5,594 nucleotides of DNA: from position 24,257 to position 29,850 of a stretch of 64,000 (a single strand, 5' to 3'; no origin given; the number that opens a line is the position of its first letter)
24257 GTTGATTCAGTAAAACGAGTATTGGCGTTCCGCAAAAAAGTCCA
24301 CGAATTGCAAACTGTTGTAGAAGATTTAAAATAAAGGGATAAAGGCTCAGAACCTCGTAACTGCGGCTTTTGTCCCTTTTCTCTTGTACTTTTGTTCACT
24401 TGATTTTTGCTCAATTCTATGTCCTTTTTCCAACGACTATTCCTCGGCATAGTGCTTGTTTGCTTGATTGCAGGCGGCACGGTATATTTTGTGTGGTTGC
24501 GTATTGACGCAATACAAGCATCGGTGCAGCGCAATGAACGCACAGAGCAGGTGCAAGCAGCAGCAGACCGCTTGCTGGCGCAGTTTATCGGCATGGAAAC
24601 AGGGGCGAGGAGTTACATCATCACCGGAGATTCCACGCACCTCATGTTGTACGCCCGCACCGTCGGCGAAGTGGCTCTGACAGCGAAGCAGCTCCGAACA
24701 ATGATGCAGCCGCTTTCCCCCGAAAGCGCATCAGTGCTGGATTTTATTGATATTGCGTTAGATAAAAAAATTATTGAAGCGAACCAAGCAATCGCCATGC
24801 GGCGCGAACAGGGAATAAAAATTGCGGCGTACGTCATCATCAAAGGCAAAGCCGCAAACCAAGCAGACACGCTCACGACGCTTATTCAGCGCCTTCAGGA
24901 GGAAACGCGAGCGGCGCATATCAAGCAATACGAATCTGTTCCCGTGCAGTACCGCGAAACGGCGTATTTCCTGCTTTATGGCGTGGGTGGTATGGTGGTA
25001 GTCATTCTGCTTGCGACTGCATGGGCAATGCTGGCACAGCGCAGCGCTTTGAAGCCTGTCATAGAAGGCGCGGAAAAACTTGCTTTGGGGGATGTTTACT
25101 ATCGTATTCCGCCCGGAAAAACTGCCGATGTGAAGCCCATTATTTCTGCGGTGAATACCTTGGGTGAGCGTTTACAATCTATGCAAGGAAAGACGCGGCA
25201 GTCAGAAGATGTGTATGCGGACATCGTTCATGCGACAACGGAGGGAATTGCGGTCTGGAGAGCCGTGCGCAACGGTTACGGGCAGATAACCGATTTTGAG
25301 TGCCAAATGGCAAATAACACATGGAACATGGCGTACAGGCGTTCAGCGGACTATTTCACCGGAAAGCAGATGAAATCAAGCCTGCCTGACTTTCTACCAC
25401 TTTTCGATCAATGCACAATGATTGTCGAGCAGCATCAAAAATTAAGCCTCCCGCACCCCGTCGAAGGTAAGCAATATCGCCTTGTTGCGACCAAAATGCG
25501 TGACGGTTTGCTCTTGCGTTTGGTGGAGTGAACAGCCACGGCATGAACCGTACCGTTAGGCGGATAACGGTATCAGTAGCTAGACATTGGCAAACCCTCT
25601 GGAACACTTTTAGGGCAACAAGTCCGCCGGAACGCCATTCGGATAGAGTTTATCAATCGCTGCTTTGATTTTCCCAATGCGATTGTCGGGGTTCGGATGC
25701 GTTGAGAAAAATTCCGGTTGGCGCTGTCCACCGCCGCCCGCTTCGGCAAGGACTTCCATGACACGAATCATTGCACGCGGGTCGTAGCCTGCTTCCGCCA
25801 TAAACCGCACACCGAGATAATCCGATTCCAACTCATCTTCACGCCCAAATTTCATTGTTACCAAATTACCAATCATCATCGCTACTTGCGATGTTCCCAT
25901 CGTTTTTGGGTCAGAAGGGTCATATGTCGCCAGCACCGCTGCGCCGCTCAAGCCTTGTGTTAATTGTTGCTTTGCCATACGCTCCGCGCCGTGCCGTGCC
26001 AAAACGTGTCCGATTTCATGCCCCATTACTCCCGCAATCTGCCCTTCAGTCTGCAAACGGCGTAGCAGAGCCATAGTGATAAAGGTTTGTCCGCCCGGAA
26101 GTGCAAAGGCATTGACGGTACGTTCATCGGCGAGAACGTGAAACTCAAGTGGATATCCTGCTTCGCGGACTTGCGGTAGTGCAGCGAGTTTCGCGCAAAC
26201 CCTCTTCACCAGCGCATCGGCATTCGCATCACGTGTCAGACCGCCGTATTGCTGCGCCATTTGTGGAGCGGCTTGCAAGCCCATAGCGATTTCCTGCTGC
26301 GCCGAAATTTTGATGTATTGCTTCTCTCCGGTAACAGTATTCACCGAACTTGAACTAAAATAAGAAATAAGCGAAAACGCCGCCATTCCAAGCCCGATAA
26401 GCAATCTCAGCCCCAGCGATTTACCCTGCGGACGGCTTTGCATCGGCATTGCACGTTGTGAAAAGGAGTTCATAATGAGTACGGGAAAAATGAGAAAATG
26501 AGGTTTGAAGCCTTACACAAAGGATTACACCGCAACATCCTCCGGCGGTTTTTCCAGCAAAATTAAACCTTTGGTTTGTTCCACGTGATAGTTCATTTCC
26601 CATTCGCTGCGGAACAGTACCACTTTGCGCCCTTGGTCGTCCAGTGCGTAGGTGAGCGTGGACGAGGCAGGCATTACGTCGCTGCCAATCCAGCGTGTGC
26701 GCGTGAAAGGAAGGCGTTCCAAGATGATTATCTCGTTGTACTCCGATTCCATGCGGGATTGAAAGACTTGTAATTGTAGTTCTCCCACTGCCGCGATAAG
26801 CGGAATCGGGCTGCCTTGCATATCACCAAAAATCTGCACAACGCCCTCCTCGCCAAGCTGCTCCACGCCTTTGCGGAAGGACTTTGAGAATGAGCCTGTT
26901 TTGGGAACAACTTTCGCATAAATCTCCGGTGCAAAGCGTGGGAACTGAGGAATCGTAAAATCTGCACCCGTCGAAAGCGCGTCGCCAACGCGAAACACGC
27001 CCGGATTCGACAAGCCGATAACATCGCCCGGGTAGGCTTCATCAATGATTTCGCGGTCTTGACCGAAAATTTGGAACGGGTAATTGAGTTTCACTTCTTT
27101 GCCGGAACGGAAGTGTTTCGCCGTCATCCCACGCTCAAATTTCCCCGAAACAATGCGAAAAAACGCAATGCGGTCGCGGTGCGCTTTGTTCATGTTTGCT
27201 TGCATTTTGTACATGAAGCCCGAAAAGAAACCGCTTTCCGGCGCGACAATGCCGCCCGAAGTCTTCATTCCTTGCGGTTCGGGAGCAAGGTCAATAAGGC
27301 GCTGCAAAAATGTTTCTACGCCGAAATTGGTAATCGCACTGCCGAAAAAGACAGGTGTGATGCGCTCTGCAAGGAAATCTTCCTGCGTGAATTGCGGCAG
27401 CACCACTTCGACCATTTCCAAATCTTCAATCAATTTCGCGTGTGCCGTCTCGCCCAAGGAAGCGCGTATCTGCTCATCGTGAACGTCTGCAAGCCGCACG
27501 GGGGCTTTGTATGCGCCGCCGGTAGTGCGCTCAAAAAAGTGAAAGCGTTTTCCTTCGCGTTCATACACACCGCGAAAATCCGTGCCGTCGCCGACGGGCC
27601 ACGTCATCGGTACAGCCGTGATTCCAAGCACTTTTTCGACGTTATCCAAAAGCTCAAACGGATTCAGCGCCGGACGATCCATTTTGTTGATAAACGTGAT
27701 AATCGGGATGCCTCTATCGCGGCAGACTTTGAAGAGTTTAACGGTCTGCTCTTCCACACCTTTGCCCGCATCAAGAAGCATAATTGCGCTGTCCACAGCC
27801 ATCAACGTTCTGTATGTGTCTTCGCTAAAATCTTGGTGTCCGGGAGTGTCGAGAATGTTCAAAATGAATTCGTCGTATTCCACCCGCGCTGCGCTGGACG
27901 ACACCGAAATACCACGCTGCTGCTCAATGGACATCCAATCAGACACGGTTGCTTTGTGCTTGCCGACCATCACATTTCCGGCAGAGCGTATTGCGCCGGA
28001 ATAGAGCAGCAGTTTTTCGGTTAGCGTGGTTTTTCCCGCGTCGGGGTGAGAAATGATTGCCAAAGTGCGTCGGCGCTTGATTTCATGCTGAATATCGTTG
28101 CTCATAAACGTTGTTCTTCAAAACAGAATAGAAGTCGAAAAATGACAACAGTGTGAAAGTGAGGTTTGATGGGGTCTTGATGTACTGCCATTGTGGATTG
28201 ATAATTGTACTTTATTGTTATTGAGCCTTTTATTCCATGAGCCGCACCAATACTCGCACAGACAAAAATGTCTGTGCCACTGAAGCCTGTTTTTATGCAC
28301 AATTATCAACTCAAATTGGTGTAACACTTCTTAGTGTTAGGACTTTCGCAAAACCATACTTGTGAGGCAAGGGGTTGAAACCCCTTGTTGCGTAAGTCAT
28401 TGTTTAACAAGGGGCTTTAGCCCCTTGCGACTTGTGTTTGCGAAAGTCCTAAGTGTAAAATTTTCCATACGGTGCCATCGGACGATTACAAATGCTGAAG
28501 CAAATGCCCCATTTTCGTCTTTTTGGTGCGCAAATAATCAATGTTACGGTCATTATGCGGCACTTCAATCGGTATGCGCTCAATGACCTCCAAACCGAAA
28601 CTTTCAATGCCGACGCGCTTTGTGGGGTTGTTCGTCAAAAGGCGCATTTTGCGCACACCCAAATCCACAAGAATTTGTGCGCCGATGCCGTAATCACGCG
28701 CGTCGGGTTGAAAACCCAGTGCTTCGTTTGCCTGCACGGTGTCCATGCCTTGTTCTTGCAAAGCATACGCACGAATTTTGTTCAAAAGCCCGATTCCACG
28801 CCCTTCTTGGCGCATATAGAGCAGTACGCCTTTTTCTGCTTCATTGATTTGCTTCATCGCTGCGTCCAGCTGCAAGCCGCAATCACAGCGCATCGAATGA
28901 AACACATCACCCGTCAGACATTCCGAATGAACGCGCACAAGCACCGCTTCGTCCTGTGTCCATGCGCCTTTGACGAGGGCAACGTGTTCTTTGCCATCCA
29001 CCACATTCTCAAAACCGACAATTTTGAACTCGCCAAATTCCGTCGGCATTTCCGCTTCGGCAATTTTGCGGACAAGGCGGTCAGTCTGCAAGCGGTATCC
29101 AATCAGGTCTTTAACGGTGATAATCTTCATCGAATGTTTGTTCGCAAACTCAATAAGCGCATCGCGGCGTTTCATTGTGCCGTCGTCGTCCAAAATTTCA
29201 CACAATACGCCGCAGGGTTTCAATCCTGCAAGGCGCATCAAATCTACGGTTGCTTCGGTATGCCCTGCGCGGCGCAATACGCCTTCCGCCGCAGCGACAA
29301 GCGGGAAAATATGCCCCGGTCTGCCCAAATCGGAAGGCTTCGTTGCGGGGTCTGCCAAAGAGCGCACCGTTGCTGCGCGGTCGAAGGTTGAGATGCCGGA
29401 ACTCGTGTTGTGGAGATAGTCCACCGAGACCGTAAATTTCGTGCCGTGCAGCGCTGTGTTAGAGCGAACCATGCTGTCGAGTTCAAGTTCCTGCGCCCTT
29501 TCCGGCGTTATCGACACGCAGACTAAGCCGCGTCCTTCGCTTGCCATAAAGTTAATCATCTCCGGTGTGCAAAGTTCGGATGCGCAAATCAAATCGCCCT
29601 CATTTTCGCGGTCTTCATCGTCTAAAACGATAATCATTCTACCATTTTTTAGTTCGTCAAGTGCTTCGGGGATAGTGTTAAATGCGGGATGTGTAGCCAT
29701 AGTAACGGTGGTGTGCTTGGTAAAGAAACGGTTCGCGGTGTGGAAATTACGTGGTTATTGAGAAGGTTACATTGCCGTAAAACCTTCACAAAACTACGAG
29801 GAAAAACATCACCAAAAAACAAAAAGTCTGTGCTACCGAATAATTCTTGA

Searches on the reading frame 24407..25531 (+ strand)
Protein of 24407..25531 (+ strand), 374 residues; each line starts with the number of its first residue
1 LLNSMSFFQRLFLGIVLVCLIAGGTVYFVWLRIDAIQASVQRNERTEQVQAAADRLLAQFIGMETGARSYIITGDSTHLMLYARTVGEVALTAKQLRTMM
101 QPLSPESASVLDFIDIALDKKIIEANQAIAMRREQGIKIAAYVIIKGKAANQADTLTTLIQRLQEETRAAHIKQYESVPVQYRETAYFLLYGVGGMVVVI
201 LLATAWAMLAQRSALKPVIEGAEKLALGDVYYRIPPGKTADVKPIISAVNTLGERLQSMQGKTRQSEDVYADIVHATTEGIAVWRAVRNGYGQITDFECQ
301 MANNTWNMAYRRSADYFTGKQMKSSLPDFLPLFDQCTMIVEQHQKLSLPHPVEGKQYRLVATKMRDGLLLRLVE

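Call 73: search_protein_families(library=pfam, proteins=[window:24407-25531:+], max_evalue=0.00001)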
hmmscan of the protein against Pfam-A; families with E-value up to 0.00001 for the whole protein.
window:24407-25531:+ (374 aa): 1 family
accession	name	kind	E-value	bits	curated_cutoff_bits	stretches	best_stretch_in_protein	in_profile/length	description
PF05227.19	CHASE3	-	5e-16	59.3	28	1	41-169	3-130/138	CHASE3 domain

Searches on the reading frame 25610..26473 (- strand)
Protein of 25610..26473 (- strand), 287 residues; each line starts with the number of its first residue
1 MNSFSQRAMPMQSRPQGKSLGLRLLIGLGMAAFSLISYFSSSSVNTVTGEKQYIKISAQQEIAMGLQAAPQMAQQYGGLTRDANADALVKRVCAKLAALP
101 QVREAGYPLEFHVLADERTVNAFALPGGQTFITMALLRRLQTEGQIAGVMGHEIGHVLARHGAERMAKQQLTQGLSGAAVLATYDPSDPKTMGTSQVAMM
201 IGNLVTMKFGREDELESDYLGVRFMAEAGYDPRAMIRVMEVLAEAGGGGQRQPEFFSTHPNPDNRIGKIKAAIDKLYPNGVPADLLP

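Call 73: search_protein_families(library=pfam, proteins=[window:25610-26473:-], max_evalue=0.00001)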
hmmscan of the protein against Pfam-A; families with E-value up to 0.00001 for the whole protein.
window:25610-26473:- (287 aa): 1 family
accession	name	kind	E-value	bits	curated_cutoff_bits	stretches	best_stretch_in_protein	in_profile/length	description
PF01435.24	Peptidase_M48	-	1.1e-35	123.6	20.3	1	88-271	6-184/186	Peptidase family M48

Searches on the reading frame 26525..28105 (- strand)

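Call 73: search_protein_families(library=pfam, proteins=[window:26525-28105:-], max_evalue=0.00001)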
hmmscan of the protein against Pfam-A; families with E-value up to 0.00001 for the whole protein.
window:26525-28105:- (526 aa): 3 families
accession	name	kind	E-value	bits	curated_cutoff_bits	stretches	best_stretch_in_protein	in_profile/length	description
PF00009.33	GTP_EFTU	-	1.1e-52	178.8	26.5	1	10-275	1-187/188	Elongation factor Tu GTP binding domain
PF16658.11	RF3_C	-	1.7e-31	109.2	40.1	1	387-506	3-130/132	Class II release factor RF3, C-terminal domain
PF22042.2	EF-G_D2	-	2.1e-22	79.4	27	1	294-379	2-83/84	Elongation factor G domain 2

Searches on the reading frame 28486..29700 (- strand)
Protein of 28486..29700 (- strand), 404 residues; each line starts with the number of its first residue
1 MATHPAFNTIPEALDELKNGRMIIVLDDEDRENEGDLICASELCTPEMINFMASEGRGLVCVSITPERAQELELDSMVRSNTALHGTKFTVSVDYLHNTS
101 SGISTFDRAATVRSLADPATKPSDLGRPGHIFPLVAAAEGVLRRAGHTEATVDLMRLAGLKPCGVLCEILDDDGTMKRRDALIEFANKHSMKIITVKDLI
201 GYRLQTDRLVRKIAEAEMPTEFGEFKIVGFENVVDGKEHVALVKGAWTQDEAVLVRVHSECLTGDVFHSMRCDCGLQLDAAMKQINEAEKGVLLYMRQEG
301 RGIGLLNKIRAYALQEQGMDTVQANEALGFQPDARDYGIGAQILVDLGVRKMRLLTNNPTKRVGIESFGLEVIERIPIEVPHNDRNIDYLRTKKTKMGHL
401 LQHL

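Call 104: search_protein_families(library=pfam, proteins=[window:28486-29700:-], max_evalue=0.00001)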
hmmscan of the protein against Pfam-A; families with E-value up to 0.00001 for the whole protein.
window:28486-29700:- (404 aa): 2 families
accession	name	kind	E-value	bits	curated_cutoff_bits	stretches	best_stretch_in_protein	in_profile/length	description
PF00926.24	DHBP_synthase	-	5.6e-84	280.9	26.4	1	12-202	2-191/191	3,4-dihydroxy-2-butanone 4-phosphate synthase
PF00925.25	GTP_cyclohydro2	-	8.7e-77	256.8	23.3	1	212-377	2-165/165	GTP cyclohydrolase II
